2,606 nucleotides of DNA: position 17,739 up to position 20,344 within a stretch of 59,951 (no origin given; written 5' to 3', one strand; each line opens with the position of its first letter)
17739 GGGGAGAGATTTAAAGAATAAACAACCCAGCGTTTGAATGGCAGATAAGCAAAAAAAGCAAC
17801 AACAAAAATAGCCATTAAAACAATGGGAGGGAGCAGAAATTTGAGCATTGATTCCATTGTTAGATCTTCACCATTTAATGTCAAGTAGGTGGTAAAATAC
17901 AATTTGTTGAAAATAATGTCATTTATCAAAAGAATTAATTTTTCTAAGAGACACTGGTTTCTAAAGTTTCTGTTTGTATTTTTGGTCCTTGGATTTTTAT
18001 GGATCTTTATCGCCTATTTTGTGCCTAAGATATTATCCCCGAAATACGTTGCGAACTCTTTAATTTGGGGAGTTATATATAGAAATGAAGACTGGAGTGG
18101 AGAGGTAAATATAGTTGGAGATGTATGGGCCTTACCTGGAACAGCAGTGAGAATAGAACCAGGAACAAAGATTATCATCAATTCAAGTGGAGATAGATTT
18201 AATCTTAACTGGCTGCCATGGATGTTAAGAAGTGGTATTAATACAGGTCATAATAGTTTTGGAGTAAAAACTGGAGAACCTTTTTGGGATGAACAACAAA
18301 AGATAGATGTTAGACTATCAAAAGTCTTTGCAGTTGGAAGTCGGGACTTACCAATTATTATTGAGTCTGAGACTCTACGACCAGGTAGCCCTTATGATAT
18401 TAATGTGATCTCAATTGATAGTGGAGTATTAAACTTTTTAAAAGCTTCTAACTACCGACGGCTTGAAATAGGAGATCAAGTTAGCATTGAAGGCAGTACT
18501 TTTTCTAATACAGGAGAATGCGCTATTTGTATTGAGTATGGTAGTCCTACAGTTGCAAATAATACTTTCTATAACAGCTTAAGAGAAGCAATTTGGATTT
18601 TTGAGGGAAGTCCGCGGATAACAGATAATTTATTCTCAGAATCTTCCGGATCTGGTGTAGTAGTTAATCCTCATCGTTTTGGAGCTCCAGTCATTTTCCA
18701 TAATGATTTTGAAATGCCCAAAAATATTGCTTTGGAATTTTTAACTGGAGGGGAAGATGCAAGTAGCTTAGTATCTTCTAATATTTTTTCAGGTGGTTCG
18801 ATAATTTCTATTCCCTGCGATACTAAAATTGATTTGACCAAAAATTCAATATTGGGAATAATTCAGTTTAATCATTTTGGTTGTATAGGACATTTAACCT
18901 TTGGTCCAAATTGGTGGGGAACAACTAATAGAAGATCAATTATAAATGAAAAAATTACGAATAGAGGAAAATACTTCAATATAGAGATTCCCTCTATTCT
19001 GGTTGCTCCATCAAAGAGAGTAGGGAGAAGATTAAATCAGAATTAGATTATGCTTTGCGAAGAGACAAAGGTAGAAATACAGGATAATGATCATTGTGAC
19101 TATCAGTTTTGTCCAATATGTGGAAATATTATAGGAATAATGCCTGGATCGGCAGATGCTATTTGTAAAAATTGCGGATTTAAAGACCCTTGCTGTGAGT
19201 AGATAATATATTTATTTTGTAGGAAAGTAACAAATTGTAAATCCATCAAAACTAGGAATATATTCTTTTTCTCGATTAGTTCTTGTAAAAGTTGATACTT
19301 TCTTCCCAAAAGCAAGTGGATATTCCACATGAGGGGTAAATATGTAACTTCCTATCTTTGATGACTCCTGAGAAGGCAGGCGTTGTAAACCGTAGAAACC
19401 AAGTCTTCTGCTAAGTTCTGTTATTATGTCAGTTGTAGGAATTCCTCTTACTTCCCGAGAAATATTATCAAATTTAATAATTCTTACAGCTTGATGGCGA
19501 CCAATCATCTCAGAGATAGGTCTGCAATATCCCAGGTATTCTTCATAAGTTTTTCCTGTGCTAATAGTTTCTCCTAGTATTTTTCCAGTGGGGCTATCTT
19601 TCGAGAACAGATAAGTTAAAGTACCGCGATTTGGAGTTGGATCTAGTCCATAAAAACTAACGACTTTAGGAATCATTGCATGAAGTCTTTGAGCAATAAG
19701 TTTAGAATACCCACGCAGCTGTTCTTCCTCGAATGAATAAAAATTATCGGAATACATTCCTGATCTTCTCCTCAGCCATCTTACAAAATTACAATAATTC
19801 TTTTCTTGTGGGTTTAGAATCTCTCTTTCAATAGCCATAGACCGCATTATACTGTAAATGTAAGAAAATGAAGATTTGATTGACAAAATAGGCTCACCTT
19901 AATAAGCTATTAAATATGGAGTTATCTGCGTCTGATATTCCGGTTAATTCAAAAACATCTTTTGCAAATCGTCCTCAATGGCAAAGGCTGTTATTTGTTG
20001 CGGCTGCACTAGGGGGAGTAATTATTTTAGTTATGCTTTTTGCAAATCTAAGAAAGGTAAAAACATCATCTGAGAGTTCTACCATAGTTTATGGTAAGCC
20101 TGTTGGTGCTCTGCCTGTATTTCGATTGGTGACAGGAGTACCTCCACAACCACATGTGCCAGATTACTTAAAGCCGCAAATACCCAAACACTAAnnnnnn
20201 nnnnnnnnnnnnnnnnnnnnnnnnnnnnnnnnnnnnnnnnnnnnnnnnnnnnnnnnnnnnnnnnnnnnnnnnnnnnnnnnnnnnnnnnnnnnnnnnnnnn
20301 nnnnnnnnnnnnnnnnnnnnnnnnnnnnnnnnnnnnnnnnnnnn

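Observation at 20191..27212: Divergent cluster of orphan envelope proteins built around an LCP-like protein: candidate uncharacterised cell-surface system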

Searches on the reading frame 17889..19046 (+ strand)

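Call 3: search_protein_families(library=pfam, proteins=[window:17889-19046:+], max_evalue=1)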
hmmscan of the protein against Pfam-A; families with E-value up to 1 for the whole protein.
window:17889-19046:+ (385 aa): 4 families
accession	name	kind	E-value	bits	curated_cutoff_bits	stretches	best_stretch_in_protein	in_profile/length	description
PF13229.12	Beta_helix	-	1.8e-08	34.6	25.9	1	196-284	55-144/158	Right handed beta helix region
PF05048.19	NosD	-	3.8e-05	23.7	23.6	1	196-302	69-171/212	Periplasmic copper-binding protein (NosD)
PF07602.17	DUF1565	-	0.00082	19.2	20.3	1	178-260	87-152/257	Protein of unknown function (DUF1565)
PF06781.17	CrgA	-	0.17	12.5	24.8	1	20-47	31-58/89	Cell division protein CrgA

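Call 4: search_protein_families(library=ncbifam, proteins=[window:17889-19046:+], max_evalue=1)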
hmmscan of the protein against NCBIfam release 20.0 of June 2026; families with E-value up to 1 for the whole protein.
window:17889-19046:+ (385 aa): 1 family
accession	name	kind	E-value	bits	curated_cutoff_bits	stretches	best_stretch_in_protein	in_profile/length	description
TIGR03804.1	para_beta_helix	repeat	0.015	14.9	19.45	1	199-230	11-42/44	parallel beta-helix repeat protein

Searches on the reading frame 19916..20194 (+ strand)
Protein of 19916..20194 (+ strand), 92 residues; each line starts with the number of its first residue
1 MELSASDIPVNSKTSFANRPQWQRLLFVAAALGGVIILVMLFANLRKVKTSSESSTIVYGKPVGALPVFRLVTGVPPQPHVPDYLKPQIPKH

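Call 3: search_protein_families(library=pfam, proteins=[window:19916-20194:+], max_evalue=1)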
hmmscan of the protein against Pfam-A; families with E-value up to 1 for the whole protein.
window:19916-20194:+ (92 aa): 2 families
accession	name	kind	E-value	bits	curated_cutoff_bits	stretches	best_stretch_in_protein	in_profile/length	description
PF00892.27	EamA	-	0.015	16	28.2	1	15-77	55-115/135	EamA-like transporter family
PF21222.2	Lamp2_2nd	-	0.037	14.3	27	1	28-41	5-18/32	Lysosome-associated membrane glycoprotein 2, transmembrane segment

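Call 4: search_protein_families(library=ncbifam, proteins=[window:19916-20194:+], max_evalue=1)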
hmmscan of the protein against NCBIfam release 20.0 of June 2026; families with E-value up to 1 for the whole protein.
window:19916-20194:+ (92 aa): 2 families
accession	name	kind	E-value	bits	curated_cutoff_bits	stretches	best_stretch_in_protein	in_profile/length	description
NF011358.0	PRK14776.1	equivalog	0.025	14.4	285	1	15-66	61-111/170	lipoprotein signal peptidase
NF033218.1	anchor_AmaP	equivalog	0.057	13.2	55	1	14-52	39-76/166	alkaline shock response membrane anchor protein AmaP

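Call 36: search_protein_families(library=phrogs, proteins=[window:19916-20194:+], max_evalue=0.1)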
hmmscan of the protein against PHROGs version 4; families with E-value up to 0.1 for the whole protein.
window:19916-20194:+ (92 aa): 2 families
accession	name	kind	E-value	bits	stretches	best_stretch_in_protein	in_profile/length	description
phrog_15989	-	unknown function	0.0093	17.2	1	25-73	6-50/52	-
phrog_32807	-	unknown function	0.023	15.8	1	16-49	11-44/97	-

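Call 37: search_protein_families(library=padloc, proteins=[window:19916-20194:+], max_evalue=0.1)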
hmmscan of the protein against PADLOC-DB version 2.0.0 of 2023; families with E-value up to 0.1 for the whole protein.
window:19916-20194:+ (92 aa): 0 families
